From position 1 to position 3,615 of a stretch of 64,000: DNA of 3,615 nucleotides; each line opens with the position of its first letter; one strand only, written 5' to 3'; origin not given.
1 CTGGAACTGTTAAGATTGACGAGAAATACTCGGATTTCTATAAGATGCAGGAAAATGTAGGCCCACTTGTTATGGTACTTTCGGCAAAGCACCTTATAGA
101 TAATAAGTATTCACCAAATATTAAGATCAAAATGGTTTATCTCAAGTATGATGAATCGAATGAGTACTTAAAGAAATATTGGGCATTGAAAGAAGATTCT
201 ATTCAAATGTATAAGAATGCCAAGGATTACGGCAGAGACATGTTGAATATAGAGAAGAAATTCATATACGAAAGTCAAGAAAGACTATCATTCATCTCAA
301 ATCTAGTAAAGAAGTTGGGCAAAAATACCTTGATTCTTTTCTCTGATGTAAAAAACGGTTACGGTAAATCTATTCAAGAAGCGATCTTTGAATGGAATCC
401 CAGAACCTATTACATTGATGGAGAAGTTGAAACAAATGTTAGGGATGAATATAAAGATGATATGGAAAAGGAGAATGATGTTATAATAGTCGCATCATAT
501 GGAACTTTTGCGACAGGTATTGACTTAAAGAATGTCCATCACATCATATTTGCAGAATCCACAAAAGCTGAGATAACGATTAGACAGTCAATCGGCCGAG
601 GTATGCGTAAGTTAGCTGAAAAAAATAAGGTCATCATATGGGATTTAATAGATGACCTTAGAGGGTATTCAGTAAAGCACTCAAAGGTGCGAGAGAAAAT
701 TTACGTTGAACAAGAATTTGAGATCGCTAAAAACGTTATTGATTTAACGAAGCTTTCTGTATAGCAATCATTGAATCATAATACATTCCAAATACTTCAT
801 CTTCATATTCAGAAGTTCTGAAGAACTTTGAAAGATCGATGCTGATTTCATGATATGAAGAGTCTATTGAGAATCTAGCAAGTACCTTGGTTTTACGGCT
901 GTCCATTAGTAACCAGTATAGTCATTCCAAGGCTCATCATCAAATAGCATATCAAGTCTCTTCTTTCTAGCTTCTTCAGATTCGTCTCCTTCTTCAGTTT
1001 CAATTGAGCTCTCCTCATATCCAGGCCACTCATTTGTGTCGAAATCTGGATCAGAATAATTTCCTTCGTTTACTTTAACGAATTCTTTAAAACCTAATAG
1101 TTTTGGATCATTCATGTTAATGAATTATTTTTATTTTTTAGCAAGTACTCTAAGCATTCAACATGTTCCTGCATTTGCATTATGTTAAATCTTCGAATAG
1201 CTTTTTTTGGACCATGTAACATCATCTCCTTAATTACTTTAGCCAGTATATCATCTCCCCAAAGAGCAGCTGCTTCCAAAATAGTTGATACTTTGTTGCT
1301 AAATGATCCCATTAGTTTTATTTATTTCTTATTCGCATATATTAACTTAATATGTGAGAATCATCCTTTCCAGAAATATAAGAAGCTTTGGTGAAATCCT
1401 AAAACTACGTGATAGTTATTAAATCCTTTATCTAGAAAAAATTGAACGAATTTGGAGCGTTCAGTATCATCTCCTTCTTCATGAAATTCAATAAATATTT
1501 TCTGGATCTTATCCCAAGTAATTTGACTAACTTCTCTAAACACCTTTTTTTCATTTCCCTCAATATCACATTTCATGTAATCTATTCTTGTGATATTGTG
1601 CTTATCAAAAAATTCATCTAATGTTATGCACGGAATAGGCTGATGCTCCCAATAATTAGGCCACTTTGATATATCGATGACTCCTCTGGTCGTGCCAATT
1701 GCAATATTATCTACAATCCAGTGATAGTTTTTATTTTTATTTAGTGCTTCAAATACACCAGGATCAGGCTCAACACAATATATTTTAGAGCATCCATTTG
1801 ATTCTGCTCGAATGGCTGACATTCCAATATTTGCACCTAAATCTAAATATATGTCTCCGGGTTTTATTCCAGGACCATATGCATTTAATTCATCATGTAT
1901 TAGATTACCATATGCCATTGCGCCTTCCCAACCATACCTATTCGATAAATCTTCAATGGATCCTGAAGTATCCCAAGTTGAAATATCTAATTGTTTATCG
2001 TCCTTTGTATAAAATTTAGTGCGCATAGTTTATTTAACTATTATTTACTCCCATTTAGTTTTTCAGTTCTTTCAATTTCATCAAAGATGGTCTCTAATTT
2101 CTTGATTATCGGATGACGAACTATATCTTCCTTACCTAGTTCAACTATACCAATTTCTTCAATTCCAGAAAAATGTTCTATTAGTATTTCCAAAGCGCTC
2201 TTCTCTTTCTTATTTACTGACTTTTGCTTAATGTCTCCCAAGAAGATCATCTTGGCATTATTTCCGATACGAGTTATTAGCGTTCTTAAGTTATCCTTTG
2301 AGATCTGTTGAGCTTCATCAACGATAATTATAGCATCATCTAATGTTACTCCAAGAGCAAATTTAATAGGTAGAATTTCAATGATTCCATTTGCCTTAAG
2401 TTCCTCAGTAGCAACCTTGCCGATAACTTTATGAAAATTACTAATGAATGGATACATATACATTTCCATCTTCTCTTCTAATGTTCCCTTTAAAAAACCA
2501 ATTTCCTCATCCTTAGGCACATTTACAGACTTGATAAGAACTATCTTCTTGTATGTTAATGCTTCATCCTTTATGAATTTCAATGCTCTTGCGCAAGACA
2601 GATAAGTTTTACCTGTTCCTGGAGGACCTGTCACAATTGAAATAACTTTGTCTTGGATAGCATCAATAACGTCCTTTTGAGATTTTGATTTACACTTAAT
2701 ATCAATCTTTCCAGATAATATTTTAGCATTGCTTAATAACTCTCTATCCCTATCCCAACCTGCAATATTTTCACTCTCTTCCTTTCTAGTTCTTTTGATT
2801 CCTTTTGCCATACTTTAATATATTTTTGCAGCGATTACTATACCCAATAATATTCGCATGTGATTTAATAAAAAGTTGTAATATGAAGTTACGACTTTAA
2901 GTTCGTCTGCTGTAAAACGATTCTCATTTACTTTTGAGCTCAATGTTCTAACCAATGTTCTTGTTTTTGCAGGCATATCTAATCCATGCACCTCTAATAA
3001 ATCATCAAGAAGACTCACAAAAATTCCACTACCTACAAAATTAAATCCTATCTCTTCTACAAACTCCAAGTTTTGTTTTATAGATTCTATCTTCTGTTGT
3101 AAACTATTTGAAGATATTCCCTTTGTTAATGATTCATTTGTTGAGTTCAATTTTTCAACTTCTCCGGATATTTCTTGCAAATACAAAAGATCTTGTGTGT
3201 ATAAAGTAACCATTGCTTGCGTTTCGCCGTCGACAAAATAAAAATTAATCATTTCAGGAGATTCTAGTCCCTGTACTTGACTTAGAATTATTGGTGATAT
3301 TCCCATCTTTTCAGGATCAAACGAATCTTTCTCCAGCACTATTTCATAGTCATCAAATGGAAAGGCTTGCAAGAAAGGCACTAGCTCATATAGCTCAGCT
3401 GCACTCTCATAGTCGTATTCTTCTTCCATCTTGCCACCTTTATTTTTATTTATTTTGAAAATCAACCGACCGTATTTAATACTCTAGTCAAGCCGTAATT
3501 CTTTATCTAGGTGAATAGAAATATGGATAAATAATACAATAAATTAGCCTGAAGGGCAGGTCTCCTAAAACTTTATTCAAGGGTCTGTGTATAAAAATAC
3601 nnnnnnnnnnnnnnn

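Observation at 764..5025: Split family-B DNA polymerase: the gene starts precisely at motif B with a stop two codons upstream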

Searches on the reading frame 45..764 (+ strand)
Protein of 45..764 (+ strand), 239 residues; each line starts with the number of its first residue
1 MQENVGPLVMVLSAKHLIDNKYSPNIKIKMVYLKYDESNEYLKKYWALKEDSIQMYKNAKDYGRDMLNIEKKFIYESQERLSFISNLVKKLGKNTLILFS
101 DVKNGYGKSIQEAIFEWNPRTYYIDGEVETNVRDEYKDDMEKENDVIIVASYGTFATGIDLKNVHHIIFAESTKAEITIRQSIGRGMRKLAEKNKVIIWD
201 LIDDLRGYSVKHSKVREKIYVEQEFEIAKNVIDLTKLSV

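Call 6: search_protein_families(library=pfam, proteins=[window:45-764:+], max_evalue=0.01)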
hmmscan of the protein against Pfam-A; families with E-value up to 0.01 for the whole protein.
window:45-764:+ (239 aa): 2 families
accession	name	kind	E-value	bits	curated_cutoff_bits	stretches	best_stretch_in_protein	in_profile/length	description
PF00271.37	Helicase_C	-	3.8e-09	37.2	23.5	1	82-188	4-108/110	Helicase conserved C-terminal domain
PF13307.12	Helicase_C_2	-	0.0022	18.5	25.3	0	173-200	124-151/170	Helicase C-terminal domain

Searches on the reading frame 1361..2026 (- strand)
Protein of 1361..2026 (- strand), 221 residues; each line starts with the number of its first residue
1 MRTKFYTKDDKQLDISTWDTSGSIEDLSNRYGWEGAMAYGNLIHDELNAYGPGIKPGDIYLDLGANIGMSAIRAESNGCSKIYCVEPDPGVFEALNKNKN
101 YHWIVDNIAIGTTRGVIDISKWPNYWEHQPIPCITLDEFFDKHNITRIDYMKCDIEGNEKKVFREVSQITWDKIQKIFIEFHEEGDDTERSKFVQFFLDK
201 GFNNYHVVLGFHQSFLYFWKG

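Call 6: search_protein_families(library=pfam, proteins=[window:1361-2026:-], max_evalue=0.01)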
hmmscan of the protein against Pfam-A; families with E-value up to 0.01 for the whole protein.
window:1361-2026:- (221 aa): 1 family
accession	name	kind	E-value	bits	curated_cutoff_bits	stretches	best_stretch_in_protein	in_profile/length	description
PF05050.19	Methyltransf_21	-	3.9e-16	60.1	22.7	1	62-200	1-169/173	Methyltransferase FkbM domain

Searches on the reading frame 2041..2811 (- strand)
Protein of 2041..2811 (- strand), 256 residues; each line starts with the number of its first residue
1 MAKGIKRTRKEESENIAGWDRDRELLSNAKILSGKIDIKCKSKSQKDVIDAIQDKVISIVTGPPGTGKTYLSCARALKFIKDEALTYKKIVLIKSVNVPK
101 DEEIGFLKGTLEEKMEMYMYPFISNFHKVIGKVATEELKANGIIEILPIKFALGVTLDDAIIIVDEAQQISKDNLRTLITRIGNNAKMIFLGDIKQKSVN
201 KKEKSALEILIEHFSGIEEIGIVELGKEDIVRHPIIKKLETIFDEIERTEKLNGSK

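Call 6: search_protein_families(library=pfam, proteins=[window:2041-2811:-], max_evalue=0.01)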
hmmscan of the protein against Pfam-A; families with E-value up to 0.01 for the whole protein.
window:2041-2811:- (256 aa): 12 families
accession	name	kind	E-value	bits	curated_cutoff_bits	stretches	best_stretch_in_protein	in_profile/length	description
PF02562.22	PhoH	-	1.1e-56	192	27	1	38-243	2-204/205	PhoH-like protein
PF13604.12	AAA_30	-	3.5e-10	40.4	27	2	159-198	89-129/191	AAA domain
PF13245.12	AAA_19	-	8.2e-10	39.4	25.1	1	46-197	2-129/134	AAA domain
PF13401.12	AAA_22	-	6.2e-07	30.2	27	1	55-192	5-122/130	AAA domain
PF13086.12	AAA_11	-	1.1e-05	25.8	27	0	43-71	4-33/257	AAA domain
PF00580.27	UvrD-helicase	-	0.00012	22.3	23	0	43-93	3-51/271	UvrD/REP helicase N-terminal domain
PF20720.3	nSTAND3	-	0.00014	22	27.2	1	42-95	4-59/155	Novel STAND NTPase 3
PF09848.15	SLFN-g3_helicase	-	0.00022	21.1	24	1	55-203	1-131/354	Schlafen group 3, DNA/RNA helicase domain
PF00270.35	DEAD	-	0.0013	18.9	26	0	43-92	2-50/167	DEAD/DEAH box helicase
PF05707.18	Zot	-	0.0036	17.2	20.3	0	57-175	2-98/197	Zonular occludens toxin (Zot)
PF01695.23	IstB_IS21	-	0.004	17.1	24.1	1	51-82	88-119/238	IstB-like ATP binding protein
PF13481.12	AAA_25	-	0.0044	17.1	27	1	39-79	16-57/195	AAA domain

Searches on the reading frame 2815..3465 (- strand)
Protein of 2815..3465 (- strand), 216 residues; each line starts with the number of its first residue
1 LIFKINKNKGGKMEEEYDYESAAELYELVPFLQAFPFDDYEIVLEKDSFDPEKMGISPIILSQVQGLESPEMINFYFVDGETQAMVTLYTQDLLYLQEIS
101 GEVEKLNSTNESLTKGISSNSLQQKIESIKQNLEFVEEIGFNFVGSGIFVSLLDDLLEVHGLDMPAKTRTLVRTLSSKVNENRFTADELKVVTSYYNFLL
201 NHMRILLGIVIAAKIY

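Call 6: search_protein_families(library=pfam, proteins=[window:2815-3465:-], max_evalue=0.01)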
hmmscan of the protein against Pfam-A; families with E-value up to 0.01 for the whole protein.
window:2815-3465:- (216 aa): 0 families

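Call 28: search_protein_families(library=phrogs, proteins=[window:2815-3465:-], max_evalue=0.001)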
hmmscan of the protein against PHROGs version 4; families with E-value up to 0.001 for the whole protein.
window:2815-3465:- (216 aa): 0 families
